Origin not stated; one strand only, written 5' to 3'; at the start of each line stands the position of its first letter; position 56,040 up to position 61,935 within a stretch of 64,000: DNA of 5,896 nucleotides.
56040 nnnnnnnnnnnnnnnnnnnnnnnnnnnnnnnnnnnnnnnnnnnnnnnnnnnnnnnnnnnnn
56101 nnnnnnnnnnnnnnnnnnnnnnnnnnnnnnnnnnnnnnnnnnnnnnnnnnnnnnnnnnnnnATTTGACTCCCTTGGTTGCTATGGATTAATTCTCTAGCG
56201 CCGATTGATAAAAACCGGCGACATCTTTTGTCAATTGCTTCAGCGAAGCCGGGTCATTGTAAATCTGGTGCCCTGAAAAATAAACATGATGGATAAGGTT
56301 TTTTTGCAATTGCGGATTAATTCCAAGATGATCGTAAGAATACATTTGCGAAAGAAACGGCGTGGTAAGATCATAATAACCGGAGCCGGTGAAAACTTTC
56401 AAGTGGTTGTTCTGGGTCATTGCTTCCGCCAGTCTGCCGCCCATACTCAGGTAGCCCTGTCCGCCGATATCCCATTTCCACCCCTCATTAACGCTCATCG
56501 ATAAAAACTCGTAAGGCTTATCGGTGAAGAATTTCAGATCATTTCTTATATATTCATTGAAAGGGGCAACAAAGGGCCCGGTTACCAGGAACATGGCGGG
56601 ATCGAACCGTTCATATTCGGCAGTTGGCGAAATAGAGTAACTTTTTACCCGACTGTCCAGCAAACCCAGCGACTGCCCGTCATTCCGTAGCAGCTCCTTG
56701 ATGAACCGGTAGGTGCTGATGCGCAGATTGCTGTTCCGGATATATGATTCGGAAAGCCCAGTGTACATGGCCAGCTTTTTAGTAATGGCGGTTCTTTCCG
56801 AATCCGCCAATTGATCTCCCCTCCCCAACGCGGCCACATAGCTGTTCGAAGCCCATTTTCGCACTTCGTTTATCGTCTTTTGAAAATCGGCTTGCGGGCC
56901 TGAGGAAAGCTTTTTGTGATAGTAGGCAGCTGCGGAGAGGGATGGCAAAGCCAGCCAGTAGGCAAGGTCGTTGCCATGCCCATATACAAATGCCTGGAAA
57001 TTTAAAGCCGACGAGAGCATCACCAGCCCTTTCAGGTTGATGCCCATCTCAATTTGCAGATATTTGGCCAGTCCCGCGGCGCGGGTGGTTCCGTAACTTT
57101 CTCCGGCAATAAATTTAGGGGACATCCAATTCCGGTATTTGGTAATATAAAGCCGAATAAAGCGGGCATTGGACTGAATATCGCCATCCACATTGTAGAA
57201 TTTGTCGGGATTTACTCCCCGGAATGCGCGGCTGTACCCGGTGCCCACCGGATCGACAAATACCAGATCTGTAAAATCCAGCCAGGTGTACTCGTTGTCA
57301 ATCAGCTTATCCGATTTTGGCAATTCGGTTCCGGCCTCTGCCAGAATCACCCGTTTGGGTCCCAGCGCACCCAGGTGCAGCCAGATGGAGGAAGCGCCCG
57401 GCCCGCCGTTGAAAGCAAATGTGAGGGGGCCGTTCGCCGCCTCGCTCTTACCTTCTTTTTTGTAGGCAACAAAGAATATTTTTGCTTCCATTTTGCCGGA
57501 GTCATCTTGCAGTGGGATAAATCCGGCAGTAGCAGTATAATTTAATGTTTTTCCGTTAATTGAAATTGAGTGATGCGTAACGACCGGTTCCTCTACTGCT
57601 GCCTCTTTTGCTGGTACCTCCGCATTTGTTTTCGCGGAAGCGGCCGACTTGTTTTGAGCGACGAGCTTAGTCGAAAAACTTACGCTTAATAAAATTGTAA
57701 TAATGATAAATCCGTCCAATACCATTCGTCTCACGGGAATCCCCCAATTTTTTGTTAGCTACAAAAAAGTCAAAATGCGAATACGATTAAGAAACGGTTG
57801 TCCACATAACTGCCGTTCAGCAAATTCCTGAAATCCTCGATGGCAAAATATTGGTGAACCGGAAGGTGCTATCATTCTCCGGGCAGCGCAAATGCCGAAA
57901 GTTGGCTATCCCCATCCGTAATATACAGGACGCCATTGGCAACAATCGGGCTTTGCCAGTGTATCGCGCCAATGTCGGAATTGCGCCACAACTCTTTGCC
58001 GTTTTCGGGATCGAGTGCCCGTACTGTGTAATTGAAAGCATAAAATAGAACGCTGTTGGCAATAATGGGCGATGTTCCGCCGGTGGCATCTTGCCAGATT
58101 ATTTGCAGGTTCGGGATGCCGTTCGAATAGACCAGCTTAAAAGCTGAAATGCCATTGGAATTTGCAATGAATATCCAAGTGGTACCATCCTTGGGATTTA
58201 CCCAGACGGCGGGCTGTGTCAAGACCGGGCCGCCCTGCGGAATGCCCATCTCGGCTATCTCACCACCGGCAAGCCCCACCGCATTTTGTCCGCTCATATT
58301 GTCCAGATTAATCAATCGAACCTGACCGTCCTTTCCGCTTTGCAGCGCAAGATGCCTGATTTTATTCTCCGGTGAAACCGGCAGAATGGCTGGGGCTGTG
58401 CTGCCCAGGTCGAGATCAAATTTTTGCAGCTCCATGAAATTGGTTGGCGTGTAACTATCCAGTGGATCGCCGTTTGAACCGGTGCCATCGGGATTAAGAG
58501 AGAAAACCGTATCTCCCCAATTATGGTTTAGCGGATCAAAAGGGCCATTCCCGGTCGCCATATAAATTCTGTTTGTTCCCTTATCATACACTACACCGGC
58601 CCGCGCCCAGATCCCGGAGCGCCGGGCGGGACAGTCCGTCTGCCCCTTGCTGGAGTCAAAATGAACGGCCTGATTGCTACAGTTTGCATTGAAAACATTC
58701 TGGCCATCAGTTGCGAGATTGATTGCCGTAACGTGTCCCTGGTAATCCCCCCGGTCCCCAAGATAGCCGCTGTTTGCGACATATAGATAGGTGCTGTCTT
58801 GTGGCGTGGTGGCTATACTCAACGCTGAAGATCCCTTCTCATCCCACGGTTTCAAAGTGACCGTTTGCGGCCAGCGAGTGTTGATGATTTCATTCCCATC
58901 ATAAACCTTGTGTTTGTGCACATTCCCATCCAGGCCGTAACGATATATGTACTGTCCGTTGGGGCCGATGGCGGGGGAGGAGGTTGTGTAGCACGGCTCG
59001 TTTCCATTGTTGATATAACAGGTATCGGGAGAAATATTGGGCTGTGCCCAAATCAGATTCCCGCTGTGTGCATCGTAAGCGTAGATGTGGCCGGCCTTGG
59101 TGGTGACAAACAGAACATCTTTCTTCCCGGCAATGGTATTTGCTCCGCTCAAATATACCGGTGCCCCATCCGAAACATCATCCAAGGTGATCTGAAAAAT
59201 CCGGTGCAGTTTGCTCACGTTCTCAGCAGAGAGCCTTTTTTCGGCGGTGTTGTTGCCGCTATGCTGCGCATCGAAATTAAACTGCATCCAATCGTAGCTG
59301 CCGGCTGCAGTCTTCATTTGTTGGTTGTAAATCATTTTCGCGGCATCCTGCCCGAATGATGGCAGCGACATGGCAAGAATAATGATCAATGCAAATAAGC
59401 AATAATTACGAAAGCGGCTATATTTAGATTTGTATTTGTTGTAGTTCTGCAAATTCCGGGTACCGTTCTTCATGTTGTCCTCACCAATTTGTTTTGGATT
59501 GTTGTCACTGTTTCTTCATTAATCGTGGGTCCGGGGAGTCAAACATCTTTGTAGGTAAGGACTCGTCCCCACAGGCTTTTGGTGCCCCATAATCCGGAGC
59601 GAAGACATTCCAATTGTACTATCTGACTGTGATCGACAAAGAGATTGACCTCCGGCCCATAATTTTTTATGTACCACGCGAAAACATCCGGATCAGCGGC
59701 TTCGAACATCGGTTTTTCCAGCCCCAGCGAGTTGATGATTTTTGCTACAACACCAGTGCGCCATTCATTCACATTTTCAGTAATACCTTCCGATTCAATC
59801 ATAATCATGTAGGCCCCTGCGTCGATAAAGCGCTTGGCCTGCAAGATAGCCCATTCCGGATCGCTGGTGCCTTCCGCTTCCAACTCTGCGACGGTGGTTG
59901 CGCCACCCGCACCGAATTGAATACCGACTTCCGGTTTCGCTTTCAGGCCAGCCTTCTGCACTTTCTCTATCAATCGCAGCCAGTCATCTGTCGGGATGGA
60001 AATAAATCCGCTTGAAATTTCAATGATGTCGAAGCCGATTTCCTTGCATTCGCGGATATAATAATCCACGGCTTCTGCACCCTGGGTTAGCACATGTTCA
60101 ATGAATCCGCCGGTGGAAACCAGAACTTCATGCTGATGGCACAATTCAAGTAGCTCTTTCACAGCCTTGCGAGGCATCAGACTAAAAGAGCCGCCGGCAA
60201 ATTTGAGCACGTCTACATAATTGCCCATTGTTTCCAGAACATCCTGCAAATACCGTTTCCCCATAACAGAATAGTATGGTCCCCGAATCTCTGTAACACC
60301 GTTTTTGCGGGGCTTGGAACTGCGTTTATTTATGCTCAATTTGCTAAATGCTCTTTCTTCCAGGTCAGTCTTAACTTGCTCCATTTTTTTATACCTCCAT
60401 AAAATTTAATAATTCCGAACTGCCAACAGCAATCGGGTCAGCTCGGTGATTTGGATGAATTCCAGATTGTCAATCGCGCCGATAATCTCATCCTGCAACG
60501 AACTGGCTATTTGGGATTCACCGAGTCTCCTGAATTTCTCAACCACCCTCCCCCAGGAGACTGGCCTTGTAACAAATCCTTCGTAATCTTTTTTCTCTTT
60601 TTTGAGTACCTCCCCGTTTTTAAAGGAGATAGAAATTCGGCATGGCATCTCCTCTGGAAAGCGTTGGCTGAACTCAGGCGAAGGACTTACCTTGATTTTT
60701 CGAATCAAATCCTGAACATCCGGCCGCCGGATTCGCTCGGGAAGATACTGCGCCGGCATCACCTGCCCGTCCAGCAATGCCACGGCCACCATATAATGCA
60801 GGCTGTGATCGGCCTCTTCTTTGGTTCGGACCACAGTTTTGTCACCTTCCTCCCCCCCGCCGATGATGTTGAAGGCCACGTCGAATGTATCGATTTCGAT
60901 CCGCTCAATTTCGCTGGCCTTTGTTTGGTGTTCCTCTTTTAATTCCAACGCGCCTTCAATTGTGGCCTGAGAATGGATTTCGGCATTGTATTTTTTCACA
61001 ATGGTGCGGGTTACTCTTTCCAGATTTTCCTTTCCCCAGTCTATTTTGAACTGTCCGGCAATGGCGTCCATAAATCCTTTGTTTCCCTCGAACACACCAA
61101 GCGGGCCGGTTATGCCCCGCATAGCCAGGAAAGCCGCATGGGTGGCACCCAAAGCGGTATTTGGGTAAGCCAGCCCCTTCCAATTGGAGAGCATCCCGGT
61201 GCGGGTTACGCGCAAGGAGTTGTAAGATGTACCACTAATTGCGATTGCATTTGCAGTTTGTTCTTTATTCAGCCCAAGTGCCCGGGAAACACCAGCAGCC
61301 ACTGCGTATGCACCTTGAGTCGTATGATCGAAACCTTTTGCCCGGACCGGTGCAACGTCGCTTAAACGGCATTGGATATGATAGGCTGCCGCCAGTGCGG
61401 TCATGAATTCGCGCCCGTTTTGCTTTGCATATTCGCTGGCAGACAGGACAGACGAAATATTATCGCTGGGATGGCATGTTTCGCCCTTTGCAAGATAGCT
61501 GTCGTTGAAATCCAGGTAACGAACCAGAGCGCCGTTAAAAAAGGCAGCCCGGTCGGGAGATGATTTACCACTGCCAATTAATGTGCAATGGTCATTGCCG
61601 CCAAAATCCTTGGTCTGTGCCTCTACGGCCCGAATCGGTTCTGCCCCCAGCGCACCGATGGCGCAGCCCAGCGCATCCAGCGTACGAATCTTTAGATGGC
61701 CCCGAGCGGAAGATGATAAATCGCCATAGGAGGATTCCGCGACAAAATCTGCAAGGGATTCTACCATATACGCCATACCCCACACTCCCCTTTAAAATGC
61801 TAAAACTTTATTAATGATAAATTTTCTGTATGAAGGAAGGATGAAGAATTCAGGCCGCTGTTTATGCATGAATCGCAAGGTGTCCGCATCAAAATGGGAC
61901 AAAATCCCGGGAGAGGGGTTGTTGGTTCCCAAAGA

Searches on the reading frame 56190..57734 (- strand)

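Call 48: search_protein_families(library=pfam, proteins=[window:56190-57734:-], max_evalue=0.001)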
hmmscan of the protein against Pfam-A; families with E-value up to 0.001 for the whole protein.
window:56190-57734:- (515 aa): 1 family
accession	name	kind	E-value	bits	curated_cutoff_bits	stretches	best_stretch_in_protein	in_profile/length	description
PF00450.28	Peptidase_S10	-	2e-20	74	21.9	1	64-478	7-368/420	Serine carboxypeptidase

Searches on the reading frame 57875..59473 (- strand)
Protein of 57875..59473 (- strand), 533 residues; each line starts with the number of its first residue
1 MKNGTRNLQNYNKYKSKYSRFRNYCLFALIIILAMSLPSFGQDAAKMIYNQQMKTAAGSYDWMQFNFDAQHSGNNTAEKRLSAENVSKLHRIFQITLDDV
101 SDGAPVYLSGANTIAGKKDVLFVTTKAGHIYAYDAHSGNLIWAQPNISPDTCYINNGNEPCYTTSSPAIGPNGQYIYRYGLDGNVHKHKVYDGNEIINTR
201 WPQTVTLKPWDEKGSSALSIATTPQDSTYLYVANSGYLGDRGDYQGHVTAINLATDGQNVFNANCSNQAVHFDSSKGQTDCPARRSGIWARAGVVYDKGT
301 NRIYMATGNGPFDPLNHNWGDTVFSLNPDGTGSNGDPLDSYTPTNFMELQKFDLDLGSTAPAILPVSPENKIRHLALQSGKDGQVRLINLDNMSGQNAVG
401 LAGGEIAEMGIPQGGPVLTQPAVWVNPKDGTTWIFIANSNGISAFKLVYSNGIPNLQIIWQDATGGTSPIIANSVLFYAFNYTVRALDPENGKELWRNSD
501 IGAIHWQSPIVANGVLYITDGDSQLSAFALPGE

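Call 48: search_protein_families(library=pfam, proteins=[window:57875-59473:-], max_evalue=0.001)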
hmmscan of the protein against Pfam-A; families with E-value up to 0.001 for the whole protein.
window:57875-59473:- (533 aa): 3 families
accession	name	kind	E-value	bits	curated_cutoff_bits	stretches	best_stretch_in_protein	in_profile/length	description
PF13360.13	PQQ_2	-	1.9e-10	41.3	27.6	1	465-528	27-88/233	Outer membrane protein assembly factor BamB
PF01011.28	PQQ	-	1.1e-09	38.1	26.7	1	77-144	15-83/595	Glucose/ethanol/alcohol dehydrogenase, beta-propeller domain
PF13570.13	Beta-prop_ACSF4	-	2e-07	31.2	133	1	116-279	59-206/329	Beta-alanine-activating enzyme, beta-propeller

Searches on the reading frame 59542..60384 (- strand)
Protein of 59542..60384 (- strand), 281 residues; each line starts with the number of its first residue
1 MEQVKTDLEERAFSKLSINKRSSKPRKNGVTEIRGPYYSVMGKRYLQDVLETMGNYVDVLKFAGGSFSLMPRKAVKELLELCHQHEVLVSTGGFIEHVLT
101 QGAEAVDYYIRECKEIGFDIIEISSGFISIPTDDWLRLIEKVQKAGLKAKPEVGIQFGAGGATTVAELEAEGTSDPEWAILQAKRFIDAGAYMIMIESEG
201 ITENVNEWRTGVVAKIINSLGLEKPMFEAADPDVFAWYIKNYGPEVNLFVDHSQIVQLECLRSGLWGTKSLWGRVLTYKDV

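Call 48: search_protein_families(library=pfam, proteins=[window:59542-60384:-], max_evalue=0.001)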
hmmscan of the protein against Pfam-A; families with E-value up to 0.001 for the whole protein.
window:59542-60384:- (281 aa): 1 family
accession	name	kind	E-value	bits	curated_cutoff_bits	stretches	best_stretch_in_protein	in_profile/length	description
PF02679.21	ComA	-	5.1e-88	295.1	25.2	1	19-267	1-242/243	(2R)-phospho-3-sulfolactate synthase (ComA)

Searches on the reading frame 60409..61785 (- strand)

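Call 48: search_protein_families(library=pfam, proteins=[window:60409-61785:-], max_evalue=0.001)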
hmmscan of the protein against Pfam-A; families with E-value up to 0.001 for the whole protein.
window:60409-61785:- (459 aa): 2 families
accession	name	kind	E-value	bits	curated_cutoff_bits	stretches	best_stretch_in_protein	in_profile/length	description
PF03972.19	MmgE_PrpD_N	-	5.3e-72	242.4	32.1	1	9-249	1-242/244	MmgE/PrpD N-terminal domain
PF19305.4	MmgE_PrpD_C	-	1.1e-47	162.5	32.1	1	266-441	1-171/173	MmgE/PrpD C-terminal domain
